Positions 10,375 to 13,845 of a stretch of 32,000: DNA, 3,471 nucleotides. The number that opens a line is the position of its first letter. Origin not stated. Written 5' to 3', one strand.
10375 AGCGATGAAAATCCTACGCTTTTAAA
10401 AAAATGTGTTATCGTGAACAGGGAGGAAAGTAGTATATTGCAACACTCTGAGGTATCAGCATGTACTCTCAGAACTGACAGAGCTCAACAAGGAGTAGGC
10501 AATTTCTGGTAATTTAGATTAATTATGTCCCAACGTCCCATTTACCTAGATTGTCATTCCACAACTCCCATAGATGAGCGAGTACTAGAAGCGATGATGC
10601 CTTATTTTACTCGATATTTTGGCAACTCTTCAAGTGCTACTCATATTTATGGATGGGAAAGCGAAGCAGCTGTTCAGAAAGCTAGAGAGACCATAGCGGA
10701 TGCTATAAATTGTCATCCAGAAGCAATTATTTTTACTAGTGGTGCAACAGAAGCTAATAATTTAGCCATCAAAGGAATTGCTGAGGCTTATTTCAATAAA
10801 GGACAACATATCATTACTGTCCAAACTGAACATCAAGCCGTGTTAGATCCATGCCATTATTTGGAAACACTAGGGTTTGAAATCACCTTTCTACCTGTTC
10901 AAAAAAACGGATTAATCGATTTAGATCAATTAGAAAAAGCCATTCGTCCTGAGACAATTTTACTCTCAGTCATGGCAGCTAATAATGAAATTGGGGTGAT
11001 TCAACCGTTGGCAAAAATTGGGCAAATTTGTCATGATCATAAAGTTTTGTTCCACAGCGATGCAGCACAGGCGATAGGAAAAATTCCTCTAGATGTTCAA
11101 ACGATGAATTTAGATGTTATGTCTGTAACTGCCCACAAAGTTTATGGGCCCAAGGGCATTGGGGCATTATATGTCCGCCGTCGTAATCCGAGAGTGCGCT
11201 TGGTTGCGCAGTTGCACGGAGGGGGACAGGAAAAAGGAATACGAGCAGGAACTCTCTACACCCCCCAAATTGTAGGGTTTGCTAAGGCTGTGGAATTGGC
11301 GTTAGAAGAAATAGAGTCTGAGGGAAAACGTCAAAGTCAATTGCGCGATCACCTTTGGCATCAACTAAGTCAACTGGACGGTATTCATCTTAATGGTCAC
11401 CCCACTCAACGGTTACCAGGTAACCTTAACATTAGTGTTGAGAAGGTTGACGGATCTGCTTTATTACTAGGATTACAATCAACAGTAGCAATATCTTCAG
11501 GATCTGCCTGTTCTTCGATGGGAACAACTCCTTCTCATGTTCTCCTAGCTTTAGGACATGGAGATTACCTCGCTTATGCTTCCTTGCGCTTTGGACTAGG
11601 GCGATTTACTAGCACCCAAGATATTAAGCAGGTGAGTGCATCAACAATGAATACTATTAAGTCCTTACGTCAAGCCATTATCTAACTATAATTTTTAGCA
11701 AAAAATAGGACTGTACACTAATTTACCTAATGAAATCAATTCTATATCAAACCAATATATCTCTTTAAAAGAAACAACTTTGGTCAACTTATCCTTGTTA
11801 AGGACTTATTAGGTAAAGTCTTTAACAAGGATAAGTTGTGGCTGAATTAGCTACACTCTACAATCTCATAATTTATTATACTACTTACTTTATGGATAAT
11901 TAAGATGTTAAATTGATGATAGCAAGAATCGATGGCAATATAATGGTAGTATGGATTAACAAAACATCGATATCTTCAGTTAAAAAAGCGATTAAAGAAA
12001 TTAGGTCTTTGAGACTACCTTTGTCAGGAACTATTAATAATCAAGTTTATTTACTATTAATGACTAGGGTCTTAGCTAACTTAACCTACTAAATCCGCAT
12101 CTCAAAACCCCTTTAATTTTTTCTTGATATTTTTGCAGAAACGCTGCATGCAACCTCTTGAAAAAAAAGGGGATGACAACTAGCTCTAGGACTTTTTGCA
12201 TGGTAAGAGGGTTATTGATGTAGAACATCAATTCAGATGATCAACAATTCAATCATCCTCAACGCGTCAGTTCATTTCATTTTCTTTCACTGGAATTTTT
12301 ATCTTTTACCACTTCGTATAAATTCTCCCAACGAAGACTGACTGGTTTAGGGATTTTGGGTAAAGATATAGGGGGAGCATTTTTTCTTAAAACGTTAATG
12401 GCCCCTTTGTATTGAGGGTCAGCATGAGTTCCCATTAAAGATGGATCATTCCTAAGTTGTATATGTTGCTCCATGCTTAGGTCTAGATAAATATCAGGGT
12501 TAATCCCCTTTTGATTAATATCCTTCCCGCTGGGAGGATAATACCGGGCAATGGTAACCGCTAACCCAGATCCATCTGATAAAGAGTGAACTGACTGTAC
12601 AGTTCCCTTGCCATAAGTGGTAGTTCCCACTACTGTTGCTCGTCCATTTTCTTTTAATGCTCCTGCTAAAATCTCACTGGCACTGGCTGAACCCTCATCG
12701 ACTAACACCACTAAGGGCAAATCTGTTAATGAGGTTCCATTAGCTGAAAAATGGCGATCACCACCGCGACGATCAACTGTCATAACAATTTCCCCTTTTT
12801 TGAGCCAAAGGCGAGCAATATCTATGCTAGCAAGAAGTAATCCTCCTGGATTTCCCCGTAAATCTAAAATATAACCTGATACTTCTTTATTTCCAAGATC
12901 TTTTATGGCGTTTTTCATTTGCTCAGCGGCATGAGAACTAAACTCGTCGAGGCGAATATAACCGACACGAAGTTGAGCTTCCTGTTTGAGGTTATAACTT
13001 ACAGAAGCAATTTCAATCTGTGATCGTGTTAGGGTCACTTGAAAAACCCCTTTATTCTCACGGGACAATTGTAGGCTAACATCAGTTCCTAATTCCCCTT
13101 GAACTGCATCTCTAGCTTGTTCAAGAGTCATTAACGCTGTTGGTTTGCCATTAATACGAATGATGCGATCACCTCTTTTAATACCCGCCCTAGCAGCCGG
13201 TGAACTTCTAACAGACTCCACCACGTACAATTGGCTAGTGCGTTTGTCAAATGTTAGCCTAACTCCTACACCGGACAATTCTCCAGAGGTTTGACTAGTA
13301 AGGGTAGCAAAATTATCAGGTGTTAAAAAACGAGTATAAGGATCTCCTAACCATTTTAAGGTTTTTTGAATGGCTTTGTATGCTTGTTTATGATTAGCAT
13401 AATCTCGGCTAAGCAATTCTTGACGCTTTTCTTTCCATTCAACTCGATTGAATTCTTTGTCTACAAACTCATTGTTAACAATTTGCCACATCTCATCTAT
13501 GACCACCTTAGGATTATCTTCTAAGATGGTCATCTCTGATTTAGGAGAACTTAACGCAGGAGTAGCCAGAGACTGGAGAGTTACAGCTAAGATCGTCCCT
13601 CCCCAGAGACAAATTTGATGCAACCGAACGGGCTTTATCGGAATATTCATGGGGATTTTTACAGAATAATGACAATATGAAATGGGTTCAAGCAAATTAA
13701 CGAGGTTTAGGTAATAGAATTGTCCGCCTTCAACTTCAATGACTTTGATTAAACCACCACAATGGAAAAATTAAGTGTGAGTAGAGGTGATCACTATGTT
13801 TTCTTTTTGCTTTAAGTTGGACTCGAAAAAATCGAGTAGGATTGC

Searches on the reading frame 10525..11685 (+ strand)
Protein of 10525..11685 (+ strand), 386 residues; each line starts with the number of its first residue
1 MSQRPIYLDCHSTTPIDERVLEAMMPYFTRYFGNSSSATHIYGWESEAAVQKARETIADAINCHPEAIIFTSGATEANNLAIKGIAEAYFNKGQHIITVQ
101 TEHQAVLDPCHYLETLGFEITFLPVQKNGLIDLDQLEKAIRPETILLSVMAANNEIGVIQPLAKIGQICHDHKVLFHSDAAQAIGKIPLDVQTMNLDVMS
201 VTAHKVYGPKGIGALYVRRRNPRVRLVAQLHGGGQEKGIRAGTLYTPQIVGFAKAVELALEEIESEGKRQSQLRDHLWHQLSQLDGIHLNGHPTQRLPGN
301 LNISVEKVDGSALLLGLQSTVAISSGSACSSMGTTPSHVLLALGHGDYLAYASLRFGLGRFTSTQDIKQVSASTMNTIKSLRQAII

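Call 8: search_protein_families(library=pfam, proteins=[window:10525-11685:+])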
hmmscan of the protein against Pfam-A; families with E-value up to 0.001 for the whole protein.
window:10525-11685:+ (386 aa): 3 families
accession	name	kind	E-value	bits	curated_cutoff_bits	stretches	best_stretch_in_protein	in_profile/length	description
PF00266.25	Aminotran_5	-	1.3e-87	294.7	21.5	1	6-370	1-371/371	Aminotransferase class-V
PF01212.27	Beta_elim_lyase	-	1.5e-09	38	27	1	49-289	33-273/288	Beta-eliminating lyase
PF01041.23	DegT_DnrJ_EryC1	-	5.4e-09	36.2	19.8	1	65-186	40-152/360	DegT/DnrJ/EryC1/StrS aminotransferase family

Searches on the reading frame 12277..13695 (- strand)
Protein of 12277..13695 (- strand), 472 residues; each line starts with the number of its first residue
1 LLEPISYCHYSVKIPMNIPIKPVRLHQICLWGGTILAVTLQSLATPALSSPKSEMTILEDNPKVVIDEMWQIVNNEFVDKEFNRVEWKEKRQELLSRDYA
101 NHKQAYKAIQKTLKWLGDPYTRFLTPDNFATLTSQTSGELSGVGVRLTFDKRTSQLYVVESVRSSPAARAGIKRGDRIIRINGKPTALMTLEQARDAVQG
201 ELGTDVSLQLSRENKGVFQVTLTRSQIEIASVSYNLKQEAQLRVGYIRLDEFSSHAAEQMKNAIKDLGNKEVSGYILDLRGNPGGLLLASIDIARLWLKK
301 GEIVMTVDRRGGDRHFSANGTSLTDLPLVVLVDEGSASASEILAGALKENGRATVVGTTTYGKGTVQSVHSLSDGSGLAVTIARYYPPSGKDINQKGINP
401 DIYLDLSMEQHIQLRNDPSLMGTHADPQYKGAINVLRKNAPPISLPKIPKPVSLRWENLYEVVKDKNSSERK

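Call 8: search_protein_families(library=pfam, proteins=[window:12277-13695:-])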
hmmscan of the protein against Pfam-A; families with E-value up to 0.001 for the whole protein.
window:12277-13695:- (472 aa): 4 families
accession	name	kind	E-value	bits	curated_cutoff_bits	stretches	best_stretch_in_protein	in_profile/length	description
PF03572.23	Peptidase_S41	-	8e-60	201.6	24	1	243-403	1-164/165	Peptidase family S41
PF17820.7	PDZ_6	-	2.7e-13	49.9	27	1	158-210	1-52/54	PDZ domain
PF00595.29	PDZ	-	2.1e-10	41.3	23.2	1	139-205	8-75/81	PDZ domain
PF13180.12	PDZ_2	-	2.6e-08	34.5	27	1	148-215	6-72/80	PDZ domain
